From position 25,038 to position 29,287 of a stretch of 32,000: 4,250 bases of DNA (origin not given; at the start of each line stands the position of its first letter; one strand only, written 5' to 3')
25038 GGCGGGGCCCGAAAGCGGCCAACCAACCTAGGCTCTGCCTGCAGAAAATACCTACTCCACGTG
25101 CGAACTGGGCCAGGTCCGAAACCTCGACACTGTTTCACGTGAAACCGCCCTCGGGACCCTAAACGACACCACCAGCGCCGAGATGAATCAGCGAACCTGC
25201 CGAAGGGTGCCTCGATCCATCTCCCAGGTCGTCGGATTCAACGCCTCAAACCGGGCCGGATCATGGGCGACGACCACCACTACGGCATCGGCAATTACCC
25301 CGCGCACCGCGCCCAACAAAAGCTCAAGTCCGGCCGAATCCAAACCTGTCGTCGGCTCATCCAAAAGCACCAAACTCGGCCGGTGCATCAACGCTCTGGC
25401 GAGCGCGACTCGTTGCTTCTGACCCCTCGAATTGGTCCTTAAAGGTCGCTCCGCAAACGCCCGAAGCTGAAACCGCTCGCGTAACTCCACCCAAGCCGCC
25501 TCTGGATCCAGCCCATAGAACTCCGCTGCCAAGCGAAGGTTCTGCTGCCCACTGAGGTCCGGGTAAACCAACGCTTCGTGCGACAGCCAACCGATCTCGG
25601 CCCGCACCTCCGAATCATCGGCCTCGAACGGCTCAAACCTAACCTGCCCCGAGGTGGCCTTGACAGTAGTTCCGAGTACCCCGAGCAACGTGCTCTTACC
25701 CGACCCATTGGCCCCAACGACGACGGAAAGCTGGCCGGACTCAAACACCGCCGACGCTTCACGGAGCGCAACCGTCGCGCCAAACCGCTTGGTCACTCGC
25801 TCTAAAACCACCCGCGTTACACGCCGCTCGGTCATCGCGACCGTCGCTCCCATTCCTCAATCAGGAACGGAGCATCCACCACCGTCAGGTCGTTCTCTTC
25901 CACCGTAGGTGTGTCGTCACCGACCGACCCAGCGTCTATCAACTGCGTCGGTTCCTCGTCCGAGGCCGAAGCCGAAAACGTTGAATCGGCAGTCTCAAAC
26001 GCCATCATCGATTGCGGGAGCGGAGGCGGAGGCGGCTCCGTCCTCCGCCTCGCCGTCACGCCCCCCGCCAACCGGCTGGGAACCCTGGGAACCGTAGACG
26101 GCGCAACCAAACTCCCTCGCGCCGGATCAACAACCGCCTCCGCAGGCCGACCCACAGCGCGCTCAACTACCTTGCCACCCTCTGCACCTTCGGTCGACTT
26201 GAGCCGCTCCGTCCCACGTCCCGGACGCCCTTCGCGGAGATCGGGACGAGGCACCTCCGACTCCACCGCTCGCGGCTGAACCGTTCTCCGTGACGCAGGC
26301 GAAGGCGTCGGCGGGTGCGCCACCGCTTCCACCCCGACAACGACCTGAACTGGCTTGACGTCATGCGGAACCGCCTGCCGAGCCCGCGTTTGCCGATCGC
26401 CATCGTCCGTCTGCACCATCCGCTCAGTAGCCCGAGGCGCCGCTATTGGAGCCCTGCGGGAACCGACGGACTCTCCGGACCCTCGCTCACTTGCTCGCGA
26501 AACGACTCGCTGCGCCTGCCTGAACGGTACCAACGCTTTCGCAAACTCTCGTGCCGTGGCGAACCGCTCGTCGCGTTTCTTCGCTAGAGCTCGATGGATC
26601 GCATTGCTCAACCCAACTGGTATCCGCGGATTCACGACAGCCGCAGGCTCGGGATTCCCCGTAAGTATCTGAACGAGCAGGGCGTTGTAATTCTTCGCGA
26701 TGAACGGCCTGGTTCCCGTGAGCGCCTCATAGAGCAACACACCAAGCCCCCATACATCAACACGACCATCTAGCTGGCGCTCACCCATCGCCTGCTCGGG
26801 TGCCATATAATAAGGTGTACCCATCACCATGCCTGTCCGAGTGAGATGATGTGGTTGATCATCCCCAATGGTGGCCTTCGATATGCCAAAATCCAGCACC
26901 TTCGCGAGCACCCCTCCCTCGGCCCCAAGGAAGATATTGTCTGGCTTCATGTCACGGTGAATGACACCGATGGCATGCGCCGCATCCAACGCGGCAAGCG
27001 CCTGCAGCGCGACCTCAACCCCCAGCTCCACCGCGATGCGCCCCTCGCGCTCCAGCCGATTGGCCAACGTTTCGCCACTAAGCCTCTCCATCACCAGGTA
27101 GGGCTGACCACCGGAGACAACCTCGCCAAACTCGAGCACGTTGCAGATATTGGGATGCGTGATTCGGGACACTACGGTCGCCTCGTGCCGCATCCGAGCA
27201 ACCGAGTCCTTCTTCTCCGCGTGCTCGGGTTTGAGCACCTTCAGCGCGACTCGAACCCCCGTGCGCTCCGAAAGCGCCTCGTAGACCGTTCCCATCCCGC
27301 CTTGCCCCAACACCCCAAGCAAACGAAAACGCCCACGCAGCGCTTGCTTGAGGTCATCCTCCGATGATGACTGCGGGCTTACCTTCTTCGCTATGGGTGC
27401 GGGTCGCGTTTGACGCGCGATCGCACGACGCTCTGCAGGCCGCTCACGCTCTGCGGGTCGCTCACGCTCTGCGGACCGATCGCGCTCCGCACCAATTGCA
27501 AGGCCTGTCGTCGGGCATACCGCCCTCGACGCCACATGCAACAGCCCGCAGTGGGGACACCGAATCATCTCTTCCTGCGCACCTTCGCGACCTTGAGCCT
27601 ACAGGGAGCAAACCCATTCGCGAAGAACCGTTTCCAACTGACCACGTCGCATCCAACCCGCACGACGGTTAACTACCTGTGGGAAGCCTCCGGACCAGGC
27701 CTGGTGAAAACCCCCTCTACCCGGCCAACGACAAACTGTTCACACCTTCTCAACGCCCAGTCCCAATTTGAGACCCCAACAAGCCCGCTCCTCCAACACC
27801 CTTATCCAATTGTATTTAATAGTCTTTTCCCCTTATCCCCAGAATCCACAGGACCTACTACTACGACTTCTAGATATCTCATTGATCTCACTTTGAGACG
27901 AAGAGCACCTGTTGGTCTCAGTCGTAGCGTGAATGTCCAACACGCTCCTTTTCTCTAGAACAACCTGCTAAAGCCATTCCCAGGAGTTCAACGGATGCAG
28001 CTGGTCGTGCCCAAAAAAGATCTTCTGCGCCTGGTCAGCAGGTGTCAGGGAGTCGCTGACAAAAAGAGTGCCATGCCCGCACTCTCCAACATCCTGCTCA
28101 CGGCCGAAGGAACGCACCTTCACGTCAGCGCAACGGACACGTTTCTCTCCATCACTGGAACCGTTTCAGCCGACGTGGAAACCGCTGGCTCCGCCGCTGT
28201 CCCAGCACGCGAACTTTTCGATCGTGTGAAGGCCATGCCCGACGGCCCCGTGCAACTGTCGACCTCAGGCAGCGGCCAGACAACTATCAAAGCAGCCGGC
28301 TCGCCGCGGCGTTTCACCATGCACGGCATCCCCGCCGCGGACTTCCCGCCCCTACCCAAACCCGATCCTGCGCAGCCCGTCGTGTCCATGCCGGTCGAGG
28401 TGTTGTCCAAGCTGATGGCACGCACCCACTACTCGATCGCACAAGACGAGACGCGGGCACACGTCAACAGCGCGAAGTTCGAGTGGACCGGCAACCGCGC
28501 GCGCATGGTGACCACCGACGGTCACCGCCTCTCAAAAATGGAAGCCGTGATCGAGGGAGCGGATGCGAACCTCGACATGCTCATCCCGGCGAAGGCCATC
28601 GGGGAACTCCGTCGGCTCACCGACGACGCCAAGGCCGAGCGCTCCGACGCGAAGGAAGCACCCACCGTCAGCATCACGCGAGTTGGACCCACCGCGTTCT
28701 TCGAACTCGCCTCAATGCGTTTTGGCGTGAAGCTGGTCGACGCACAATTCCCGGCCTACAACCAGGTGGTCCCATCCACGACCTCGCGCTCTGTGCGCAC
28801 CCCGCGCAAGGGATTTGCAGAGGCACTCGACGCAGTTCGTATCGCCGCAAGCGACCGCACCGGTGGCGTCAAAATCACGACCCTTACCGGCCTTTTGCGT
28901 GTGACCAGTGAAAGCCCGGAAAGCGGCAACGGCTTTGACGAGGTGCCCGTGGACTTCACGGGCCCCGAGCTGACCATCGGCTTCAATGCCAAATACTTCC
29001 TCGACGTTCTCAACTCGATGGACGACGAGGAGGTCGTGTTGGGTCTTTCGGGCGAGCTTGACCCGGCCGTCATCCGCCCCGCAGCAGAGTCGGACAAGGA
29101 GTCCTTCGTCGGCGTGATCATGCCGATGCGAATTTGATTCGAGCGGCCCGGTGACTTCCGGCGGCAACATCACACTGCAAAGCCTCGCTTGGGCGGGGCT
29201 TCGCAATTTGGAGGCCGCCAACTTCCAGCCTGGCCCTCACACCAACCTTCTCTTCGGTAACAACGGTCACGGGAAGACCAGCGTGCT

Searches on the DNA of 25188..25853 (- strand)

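Call 64: build_rna_model(alignment_id=A1)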
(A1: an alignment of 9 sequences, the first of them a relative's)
Model R1 built from alignment A1 (9 sequences, 113 columns); structure: RNAalifold consensus.
model positions 104; base pairs 21; branch points 1; effective number of sequences 1.46; information 0.59 bits per position. Calibrated on 0.2 Mb of random sequence (short: E-values are rough).
structure used (alignment columns):
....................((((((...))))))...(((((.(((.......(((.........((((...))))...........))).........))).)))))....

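Call 66: search_with_rna_model(model_id=R1, sources=[window, L183, L012, L013, L014, L015, L016, L017, L018, L019, L020, L021, L022, L023, L024, L025, L026, L027, L028, L029, L030, L031, L032, L033, L034, L035, L036, L037, L038, L039, L041, L042, L043, L044, L045, L046, L047, L048, L049, L050, L051, L052, L053, L054, L055, L056, L057, L058, L059, L060, L061, L062, L063, L064, L065, L066, L067, L068, L069, L070, L071, L072, L073, L074, L075, L076, L077, L078, L079, L080, L081, L082, L083, L084, L085, L086, L087, L088, L089, L090, L091, L172, L173, L174, L175, L176, L177, L178, L180, L181], max_evalue=1)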
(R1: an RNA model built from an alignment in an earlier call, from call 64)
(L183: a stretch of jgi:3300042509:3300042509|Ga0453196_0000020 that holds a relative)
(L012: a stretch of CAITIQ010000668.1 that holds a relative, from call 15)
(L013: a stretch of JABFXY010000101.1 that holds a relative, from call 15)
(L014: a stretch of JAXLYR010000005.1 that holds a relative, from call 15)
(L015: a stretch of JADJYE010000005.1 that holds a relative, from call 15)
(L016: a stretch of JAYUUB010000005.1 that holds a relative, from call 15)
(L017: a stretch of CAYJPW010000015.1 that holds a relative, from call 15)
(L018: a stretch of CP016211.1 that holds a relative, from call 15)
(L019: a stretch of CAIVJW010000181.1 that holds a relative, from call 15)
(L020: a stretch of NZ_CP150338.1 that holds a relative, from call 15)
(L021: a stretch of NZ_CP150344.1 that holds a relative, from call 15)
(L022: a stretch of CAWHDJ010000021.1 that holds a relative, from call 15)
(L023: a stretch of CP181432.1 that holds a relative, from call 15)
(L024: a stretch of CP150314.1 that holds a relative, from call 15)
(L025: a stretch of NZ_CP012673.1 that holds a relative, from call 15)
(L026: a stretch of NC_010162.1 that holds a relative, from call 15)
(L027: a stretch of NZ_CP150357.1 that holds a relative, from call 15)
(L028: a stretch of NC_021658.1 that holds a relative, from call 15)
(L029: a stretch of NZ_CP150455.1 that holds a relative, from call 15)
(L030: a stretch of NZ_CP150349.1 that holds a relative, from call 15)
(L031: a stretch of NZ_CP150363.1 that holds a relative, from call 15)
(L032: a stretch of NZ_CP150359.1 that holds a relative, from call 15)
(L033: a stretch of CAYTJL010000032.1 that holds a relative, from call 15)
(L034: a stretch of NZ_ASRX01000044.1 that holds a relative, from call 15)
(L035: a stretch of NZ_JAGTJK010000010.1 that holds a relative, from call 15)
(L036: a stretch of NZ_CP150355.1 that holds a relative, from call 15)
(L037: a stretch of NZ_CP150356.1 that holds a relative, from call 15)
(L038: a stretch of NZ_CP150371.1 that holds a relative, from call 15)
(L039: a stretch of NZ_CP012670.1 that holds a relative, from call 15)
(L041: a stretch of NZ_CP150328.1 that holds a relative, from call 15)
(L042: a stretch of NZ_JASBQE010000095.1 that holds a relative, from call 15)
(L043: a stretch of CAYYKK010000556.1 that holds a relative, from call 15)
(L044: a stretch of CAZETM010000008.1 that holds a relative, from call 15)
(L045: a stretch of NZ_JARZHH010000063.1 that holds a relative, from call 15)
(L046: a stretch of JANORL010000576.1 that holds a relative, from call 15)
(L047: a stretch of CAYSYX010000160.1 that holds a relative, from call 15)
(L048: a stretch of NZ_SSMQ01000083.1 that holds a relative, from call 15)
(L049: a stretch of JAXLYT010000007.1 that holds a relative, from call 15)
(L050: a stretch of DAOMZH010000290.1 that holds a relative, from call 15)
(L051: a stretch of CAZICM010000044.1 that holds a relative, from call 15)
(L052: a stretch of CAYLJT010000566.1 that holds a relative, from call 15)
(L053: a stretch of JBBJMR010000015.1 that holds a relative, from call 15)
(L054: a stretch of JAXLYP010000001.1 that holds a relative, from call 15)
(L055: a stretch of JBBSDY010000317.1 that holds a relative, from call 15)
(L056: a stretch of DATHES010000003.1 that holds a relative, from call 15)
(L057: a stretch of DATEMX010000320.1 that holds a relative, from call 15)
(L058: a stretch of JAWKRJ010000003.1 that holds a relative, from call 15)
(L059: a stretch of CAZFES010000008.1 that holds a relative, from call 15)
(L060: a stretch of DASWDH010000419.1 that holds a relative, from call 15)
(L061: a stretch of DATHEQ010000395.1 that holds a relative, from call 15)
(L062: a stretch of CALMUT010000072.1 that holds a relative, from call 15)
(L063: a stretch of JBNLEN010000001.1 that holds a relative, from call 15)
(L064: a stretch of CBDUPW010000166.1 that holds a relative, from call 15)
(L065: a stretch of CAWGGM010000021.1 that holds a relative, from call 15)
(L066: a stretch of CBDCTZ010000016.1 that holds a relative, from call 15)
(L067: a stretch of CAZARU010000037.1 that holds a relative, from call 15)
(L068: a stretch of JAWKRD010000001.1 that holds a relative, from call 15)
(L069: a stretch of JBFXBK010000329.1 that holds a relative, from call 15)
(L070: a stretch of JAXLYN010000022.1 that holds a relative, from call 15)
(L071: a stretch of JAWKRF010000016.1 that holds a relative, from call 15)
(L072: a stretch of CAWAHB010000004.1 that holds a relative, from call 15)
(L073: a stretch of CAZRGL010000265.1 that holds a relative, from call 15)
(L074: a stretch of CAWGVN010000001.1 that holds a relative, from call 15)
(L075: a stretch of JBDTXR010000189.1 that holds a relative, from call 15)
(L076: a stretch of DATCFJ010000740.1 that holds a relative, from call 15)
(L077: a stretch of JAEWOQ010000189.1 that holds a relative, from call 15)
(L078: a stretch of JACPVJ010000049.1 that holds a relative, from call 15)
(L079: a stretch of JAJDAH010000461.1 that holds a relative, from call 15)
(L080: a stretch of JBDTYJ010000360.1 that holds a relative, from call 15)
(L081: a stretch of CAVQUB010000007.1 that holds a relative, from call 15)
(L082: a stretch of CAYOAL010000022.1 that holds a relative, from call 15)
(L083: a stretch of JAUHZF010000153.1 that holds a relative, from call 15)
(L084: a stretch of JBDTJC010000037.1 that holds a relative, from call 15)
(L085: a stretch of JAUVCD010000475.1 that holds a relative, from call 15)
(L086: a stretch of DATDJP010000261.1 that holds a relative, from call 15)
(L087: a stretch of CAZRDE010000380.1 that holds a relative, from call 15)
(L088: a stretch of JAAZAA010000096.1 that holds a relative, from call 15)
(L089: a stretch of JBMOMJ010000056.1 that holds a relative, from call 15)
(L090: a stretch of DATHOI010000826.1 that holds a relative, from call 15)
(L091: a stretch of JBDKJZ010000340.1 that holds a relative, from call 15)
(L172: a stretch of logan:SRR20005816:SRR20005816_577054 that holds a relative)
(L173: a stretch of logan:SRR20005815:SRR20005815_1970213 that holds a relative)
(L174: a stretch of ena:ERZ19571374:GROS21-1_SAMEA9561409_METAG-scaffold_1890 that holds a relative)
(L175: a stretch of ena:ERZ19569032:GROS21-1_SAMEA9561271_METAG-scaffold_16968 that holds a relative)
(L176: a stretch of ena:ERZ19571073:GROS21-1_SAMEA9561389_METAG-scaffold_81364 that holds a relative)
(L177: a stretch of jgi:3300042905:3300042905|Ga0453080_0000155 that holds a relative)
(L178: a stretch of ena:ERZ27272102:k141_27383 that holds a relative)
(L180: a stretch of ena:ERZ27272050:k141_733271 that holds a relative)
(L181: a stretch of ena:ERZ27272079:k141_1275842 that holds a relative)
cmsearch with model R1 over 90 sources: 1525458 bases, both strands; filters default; matches with E-value up to 1: 24.
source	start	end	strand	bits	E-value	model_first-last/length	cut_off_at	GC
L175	2520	2623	-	120.9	5.8e-32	1-104/104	no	0.59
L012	906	1009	+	110.7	5.4e-29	1-104/104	no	0.62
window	23936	24040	-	99.1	1.4e-25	1-104/104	no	0.52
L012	1194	1305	+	87.6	3e-22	1-104/104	no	0.61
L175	2242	2336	-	86.3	6.9e-22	1-104/104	no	0.57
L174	8613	8707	-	85.2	1.5e-21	1-104/104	no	0.57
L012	1098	1193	+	80.7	3.1e-20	1-104/104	no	0.6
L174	8708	8802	-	75.2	1.2e-18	1-104/104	no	0.56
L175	2337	2431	-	75.2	1.2e-18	1-104/104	no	0.56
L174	8520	8612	-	51.8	8e-12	1-104/104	no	0.53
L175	2149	2241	-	51.8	8e-12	1-104/104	no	0.53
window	24042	24093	-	32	4.8e-06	44-95/104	no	0.54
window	20729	20826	+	22.6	0.0027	1-104/104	no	0.61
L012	1132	1235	-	19.8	0.017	1-104/104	no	0.58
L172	6796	6861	-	19.1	0.028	19-104/104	5'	0.65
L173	2895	2960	-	19.1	0.028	19-104/104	5'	0.65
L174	8571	8673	+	17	0.11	1-104/104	no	0.53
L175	2200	2302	+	16.9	0.12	1-104/104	no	0.53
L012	11585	11659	-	16.6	0.15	1-104/104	no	0.52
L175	2649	2716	-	16.4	0.17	1-104/104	no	0.54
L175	2390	2493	+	16.3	0.18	1-104/104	no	0.54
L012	817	879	+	14.3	0.68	1-104/104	no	0.51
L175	5177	5259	-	14.3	0.7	1-104/104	no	0.61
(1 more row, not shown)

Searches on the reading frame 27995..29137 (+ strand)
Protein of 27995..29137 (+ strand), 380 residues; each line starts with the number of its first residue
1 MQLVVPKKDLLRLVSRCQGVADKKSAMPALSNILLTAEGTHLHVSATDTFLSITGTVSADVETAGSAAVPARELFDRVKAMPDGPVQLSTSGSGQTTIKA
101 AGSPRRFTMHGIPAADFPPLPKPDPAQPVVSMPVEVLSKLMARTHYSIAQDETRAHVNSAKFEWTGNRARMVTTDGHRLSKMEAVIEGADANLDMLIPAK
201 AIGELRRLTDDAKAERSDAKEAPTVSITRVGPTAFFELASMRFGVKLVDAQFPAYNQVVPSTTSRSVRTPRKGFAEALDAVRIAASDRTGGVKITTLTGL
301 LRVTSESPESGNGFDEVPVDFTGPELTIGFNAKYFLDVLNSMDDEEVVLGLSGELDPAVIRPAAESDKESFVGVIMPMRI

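Call 5: search_protein_families(library=pfam, proteins=[window:27995-29137:+])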
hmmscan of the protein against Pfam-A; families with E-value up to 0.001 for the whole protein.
window:27995-29137:+ (380 aa): 3 families
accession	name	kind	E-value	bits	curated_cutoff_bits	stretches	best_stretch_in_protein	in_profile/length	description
PF00712.24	DNA_pol3_beta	-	4.8e-23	82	24.4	1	1-121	1-120/120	DNA polymerase III beta subunit, N-terminal domain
PF02767.21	DNA_pol3_beta_2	-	3.9e-22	79.2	27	1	132-253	2-115/116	DNA polymerase III beta subunit, central domain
PF02768.20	DNA_pol3_beta_3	-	1.2e-20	74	27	1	257-379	2-121/121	DNA polymerase III beta subunit, C-terminal domain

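Call 13: find_encoding_contigs(protein=window:27995-29137:+, flank=10000, max_places=10)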
Protein window:27995-29137:+ (380 aa): 10 contigs read that carry it; 9 places shown.
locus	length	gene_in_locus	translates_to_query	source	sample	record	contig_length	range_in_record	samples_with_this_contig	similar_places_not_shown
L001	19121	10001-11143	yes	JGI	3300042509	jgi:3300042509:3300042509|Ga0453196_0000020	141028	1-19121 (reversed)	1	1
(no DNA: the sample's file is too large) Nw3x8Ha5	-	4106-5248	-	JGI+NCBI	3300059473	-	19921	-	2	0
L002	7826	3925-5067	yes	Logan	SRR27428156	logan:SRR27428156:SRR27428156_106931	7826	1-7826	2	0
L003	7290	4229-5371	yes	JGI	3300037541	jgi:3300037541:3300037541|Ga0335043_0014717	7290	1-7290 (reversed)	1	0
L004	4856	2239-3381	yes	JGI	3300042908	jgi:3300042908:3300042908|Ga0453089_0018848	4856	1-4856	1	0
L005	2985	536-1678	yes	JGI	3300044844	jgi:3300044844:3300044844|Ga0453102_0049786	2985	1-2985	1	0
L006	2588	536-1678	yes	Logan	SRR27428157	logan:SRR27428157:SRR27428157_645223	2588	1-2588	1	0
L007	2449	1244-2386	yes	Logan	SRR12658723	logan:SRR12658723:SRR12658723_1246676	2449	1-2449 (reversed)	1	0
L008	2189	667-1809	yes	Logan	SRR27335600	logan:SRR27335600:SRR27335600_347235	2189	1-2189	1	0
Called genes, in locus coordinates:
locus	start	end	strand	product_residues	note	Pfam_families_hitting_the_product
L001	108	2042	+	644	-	PF01839:FG-GAP (faint), PF13517:FG-GAP_3, PF07593:UnbV_ASPIC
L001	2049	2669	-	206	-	-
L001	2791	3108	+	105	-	PF05164:ZapA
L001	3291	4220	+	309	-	PF00155:Aminotran_1_2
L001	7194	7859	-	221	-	PF00005:ABC_tran, PF13304:AAA_21 (faint)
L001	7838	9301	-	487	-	PF00069:Pkinase, PF01636:APH (faint), PF07714:PK_Tyr_Ser-Thr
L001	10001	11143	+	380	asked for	PF00712:DNA_pol3_beta, PF02767:DNA_pol3_beta_2, PF02768:DNA_pol3_beta_3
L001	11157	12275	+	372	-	PF02463:SMC_N, PF13476:AAA_23 (weak), PF13304:AAA_21 (faint)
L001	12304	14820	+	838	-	PF02518:HATPase_c, PF00204:DNA_gyraseB, PF01751:Toprim, PF21249:GyrB_hook, PF18053:GyrB_insert, PF00986:DNA_gyraseB_C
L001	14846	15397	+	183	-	PF02834:LigT_PEase (faint)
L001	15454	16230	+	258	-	PF13531:SBP_bac_11, PF01547:SBP_bac_1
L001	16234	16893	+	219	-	PF00528:BPD_transp_1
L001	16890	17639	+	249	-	PF00005:ABC_tran, PF13304:AAA_21 (faint)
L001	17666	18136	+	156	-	-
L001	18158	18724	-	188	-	-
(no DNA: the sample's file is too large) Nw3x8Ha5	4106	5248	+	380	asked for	PF00712:DNA_pol3_beta, PF02767:DNA_pol3_beta_2, PF02768:DNA_pol3_beta_3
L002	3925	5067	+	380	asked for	PF00712:DNA_pol3_beta, PF02767:DNA_pol3_beta_2, PF02768:DNA_pol3_beta_3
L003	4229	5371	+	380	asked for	PF00712:DNA_pol3_beta, PF02767:DNA_pol3_beta_2, PF02768:DNA_pol3_beta_3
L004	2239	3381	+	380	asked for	PF00712:DNA_pol3_beta, PF02767:DNA_pol3_beta_2, PF02768:DNA_pol3_beta_3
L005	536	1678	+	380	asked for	PF00712:DNA_pol3_beta, PF02767:DNA_pol3_beta_2, PF02768:DNA_pol3_beta_3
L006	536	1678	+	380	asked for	PF00712:DNA_pol3_beta, PF02767:DNA_pol3_beta_2, PF02768:DNA_pol3_beta_3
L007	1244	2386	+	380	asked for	PF00712:DNA_pol3_beta, PF02767:DNA_pol3_beta_2, PF02768:DNA_pol3_beta_3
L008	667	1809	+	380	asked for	PF00712:DNA_pol3_beta, PF02767:DNA_pol3_beta_2, PF02768:DNA_pol3_beta_3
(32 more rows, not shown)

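Call 15: find_related_loci(query=window:27995-29137:+, collection=genome_contigs, flank=10000)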
Query window:27995-29137:+ (380 aa) in genome_contigs; peptide patterns used: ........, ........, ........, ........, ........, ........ (x = any residue, [..] = any of these).
397 stretches matched a pattern; 197 encode a relative of the query (tblastn E <= 1e-3); the best 80 are kept; 80 distinct loci.
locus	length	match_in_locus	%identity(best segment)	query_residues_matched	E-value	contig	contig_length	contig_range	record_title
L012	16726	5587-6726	99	1-380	0e+0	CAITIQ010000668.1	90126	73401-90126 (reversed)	MAG: uncultured delta proteobacterium isolate ErkenSummer_bin-6818 genome assembly, contig: bin-6818:668/673, whole geno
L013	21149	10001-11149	75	1-380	0e+0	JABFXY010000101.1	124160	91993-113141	MAG: Polyangiaceae bacterium isolate Bin8.16 NODE_19_length_124160_cov_6.311059, whole genome shotgun sequence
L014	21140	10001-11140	69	1-380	0e+0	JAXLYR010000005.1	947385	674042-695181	MAG: Polyangiaceae bacterium isolate STL-MYX18 C3.57.fa-5, whole genome shotgun sequence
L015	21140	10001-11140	76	1-380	0e+0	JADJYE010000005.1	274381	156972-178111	MAG: Polyangiaceae bacterium isolate Lyne_18-Q3-R50-59_BAT3C.601 tig00005121-10-2746820, whole genome shotgun sequence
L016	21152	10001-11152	68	1-380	2e-176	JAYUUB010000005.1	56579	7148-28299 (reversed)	MAG: Polyangiaceae bacterium isolate GL122_DN_metabat_25 GL122_DN_metabat_25_4, whole genome shotgun sequence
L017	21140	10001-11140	66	1-380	2e-174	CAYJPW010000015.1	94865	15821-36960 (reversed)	MAG TPA_asm: uncultured Polyangiaceae bacterium isolate ERP124720_co1_193 genome assembly, contig: NODE_319_length_94865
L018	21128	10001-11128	67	1-380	2e-173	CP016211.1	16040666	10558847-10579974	Minicystis rosea strain DSM 24000 chromosome, complete genome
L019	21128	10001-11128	66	1-380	3e-173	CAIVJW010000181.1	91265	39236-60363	MAG: uncultured delta proteobacterium isolate KTt_bin-2109 genome assembly, contig: bin-2109:181/455, whole genome shotg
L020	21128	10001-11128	65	1-380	3e-171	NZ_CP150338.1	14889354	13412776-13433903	Sorangium sp. So ce388 chromosome, complete genome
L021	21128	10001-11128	65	1-380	2e-170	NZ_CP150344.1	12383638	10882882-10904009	Sorangium sp. So ce513 chromosome, complete genome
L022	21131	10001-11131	66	1-380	4e-169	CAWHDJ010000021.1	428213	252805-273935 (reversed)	MAG: uncultured delta proteobacterium isolate MFD09495.bin.2.10 genome assembly, contig: contig_7929, whole genome shotg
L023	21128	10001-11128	65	1-380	7e-170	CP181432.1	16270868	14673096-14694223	Sorangium sp. So ce1128 chromosome, complete genome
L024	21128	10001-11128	65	1-380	7e-170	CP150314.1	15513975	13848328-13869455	Sorangium sp. So ce134 chromosome, complete genome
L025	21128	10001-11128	65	1-380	6e-170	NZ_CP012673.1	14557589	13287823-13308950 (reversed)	Sorangium cellulosum strain So ce26 chromosome, complete genome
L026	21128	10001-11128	65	1-380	5e-170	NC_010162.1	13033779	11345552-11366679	Sorangium cellulosum So ce56, complete sequence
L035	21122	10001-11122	66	1-380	9e-169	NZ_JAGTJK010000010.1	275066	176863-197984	Polyangium jinanense strain SDU13 Scaffold10, whole genome shotgun sequence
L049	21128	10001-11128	66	1-380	2e-165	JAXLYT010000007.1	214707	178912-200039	MAG: Byssovorax sp. isolate STL-MYX20 C2.183.fa-7, whole genome shotgun sequence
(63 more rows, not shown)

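Call 25: search_protein_families(library=pfam, proteins=[L018:6522-7181:+, L020:3903-4589:+, L049:6531-7199:+, L035:3302-3994:+, L035:4208-4522:+, L035:5154-6983:-, L022:6081-6965:+, L019:6974-7693:+], max_evalue=0.01)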
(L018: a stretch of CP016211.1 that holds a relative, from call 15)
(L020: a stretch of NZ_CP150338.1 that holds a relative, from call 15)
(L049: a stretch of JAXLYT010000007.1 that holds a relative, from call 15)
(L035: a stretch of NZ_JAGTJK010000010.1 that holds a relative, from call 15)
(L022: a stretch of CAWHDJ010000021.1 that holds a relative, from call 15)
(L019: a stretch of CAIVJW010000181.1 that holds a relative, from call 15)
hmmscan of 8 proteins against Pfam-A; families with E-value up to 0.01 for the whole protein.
L018:6522-7181:+ (220 aa): 3 families
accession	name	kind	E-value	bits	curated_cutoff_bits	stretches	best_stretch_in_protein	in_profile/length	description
PF13500.12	AAA_26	-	1.4e-23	84.3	27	1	1-153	2-153/198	AAA domain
PF07755.17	DUF1611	-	0.0019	18.1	25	0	1-32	14-45/201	Domain of unknown function (DUF1611_C) P-loop domain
PF01656.29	CbiA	-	0.0026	18.1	25.4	1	2-35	1-34/125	CobQ/CobB/MinD/ParA nucleotide binding domain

L020:3903-4589:+ (229 aa): 3 families
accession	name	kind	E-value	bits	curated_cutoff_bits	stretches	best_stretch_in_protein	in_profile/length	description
PF13500.12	AAA_26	-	1.8e-23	83.9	27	1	12-195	2-177/198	AAA domain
PF07755.17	DUF1611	-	4.4e-09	36.5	25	2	4-42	6-44/201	Domain of unknown function (DUF1611_C) P-loop domain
PF01656.29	CbiA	-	7e-05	23.2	25.4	1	13-122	1-54/125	CobQ/CobB/MinD/ParA nucleotide binding domain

L049:6531-7199:+ (223 aa): 2 families
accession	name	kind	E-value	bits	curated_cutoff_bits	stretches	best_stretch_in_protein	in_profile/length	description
PF13500.12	AAA_26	-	2.7e-19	70.2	27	1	4-156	2-153/198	AAA domain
PF07755.17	DUF1611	-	0.00056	19.8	25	0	4-35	14-45/201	Domain of unknown function (DUF1611_C) P-loop domain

L035:3302-3994:+ (231 aa): 3 families
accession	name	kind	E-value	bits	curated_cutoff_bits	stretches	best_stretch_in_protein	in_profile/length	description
PF13500.12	AAA_26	-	7e-24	85.2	27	1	1-208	2-195/198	AAA domain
PF07755.17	DUF1611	-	0.0021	18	25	0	94-143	75-124/201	Domain of unknown function (DUF1611_C) P-loop domain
PF01656.29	CbiA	-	0.0038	17.6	25.4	0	2-35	1-34/125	CobQ/CobB/MinD/ParA nucleotide binding domain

L035:4208-4522:+ (105 aa): 0 families

L035:5154-6983:- (610 aa): 0 families

L022:6081-6965:+ (295 aa): 0 families

L019:6974-7693:+ (240 aa): 2 families
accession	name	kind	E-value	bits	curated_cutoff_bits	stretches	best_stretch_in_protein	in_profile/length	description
PF13500.12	AAA_26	-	1e-18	68.3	27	1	13-156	2-145/198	AAA domain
PF07755.17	DUF1611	-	0.00025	20.9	25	1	6-45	7-46/201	Domain of unknown function (DUF1611_C) P-loop domain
